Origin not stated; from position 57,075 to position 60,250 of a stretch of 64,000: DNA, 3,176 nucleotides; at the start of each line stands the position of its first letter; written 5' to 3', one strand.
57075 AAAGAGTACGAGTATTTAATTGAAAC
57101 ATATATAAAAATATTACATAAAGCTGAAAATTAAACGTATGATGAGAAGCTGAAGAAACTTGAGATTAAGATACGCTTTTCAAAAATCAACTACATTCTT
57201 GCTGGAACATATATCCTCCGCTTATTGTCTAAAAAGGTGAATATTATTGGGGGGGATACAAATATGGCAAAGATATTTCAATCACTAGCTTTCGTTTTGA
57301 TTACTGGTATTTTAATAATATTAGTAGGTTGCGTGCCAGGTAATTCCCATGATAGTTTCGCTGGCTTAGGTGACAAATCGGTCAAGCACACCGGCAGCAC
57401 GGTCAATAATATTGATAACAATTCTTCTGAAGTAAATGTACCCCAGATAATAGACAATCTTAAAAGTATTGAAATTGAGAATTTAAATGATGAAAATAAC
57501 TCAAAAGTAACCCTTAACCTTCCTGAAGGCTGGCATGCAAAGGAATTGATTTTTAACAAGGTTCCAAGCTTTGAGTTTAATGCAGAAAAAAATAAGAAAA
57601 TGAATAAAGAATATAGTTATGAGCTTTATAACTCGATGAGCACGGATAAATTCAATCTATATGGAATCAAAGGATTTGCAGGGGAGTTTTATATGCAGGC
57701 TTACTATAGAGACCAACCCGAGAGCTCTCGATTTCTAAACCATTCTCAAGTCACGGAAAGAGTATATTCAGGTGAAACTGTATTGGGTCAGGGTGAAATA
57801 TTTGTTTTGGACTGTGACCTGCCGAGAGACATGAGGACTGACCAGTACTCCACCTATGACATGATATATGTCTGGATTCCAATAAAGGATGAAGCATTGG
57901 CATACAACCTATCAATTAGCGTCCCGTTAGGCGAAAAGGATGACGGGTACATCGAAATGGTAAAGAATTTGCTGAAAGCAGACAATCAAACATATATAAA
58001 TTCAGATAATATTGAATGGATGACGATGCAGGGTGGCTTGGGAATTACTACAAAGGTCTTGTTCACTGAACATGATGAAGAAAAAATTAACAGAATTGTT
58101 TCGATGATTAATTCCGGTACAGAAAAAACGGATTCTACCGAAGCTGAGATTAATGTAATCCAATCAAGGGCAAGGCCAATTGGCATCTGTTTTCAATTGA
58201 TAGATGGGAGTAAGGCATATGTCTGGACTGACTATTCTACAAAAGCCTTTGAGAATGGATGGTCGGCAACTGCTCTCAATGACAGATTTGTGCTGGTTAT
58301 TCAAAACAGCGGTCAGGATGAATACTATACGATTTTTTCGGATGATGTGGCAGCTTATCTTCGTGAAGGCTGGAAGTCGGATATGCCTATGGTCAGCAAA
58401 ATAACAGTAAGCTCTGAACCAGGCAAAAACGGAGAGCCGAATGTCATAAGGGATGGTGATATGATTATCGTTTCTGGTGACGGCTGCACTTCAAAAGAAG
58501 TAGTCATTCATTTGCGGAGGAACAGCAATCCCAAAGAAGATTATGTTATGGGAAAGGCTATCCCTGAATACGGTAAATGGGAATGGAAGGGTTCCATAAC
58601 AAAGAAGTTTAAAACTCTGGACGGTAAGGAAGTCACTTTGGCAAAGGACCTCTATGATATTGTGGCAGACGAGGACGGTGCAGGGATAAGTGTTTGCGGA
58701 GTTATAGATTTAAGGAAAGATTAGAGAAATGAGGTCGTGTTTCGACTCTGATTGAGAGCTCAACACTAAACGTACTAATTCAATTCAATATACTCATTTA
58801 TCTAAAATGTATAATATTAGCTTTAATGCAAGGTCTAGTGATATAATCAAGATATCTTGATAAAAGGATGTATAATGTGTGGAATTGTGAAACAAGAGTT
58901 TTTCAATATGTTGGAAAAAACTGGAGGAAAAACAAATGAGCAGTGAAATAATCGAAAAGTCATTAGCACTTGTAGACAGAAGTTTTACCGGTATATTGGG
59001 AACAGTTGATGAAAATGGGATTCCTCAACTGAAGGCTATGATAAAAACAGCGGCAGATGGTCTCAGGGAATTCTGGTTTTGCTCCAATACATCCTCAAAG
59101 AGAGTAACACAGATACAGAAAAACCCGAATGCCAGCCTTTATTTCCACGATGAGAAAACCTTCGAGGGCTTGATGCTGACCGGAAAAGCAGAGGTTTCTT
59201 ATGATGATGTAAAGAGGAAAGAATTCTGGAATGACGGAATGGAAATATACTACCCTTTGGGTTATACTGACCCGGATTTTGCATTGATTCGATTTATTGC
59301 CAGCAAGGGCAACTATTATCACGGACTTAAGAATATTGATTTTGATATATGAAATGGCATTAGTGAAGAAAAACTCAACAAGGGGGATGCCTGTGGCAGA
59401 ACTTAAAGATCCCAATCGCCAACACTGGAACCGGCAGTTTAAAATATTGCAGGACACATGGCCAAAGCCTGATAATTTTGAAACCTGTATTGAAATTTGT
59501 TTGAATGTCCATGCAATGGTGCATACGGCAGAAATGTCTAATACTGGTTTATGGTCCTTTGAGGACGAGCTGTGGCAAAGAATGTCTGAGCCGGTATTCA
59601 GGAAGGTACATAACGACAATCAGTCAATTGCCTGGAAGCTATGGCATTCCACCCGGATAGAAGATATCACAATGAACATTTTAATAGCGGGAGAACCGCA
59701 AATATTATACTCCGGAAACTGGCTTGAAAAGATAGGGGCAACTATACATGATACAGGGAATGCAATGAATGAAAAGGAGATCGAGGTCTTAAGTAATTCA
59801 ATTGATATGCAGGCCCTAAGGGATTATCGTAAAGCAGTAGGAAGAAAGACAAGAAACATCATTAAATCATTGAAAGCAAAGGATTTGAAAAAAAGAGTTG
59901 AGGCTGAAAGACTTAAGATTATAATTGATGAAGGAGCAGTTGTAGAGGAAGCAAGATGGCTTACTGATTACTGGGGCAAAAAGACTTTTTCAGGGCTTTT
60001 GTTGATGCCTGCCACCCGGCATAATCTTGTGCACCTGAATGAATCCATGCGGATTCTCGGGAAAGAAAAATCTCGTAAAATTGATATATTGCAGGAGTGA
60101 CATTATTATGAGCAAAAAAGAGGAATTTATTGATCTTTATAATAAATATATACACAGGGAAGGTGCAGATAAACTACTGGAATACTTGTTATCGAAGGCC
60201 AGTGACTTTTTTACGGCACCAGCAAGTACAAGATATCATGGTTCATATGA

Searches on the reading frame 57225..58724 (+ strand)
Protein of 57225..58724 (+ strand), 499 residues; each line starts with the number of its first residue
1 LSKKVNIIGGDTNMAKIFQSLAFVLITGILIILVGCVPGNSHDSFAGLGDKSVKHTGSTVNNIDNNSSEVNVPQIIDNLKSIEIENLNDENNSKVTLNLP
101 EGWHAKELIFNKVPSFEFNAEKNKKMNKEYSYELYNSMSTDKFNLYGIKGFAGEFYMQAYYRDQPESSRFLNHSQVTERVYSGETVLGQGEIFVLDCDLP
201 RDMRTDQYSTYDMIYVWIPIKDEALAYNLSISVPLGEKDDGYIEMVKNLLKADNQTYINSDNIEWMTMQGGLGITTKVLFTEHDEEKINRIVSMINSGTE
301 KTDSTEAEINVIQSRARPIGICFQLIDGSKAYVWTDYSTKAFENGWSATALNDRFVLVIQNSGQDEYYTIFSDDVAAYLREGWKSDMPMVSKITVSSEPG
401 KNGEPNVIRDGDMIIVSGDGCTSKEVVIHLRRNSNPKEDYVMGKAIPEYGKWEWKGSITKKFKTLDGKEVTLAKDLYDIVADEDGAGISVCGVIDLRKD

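Call 5: search_protein_families(library=pfam, proteins=[window:57225-58724:+], max_evalue=0.01)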
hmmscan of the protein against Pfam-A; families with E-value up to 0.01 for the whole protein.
window:57225-58724:+ (499 aa): 1 family
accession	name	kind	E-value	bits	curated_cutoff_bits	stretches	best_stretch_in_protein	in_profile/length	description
PF09211.15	DUF1958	-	0.00079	20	24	1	460-481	7-28/63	Domain of unknown function (DUF1958)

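Call 6: search_protein_families(library=padloc, proteins=[window:57225-58724:+], max_evalue=0.01)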
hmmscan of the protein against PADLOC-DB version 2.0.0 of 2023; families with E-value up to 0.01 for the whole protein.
window:57225-58724:+ (499 aa): 0 families

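Call 7: search_protein_families(library=ncbifam, proteins=[window:57225-58724:+], max_evalue=0.01)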
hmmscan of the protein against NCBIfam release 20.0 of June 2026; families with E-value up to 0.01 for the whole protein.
window:57225-58724:+ (499 aa): 1 family
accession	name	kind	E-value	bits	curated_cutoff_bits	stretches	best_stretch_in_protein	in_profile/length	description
NF038258.2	PBP4_Staph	exception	0.0075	15.1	500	0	449-483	303-337/366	penicillin-binding protein PBP4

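Call 30: search_protein_families(library=phrogs, proteins=[window:57225-58724:+], max_evalue=0.01)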
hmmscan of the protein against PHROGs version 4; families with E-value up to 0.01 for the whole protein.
window:57225-58724:+ (499 aa): 0 families

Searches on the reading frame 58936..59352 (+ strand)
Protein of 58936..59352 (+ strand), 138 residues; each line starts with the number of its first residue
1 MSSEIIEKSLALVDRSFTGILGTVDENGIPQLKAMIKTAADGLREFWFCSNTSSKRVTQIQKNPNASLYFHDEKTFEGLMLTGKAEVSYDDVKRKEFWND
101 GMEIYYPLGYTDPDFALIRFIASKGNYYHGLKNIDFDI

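Call 7: search_protein_families(library=ncbifam, proteins=[window:58936-59352:+], max_evalue=0.01)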
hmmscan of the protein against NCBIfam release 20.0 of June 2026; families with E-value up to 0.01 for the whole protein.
window:58936-59352:+ (138 aa): 5 families
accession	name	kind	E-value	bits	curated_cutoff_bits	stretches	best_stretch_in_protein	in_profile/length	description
TIGR03618.1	Rv1155_F420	subfamily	9.7e-10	38.7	79.05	1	10-105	2-98/127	TIGR03618 family F420-dependent PPOX class oxidoreductase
NF004231.0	PRK05679.1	subfamily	7.2e-07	28.8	129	1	20-90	49-118/213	pyridoxal 5'-phosphate synthase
TIGR03667.1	Rv3369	hypoth_equivalog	1.4e-06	28.3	125.3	1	20-96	18-93/130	TIGR03667 family PPOX class F420-dependent oxidoreductase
TIGR00558.3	pdxH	equivalog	6e-06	26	180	1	20-88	25-92/190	pyridoxamine 5'-phosphate oxidase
NF038138.1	phena_PhzG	equivalog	0.00046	20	270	1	20-99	43-120/206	phenazine biosynthesis FMN-dependent oxidase PhzG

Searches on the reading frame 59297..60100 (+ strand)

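Call 7: search_protein_families(library=ncbifam, proteins=[window:59297-60100:+], max_evalue=0.01)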
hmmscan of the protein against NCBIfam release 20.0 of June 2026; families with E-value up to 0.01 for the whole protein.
window:59297-60100:+ (267 aa): 1 family
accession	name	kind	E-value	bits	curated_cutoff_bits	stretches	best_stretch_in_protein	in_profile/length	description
NF047843.2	MST_Rv0443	equivalog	1.7e-13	51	170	1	101-203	26-128/161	mycothiol transferase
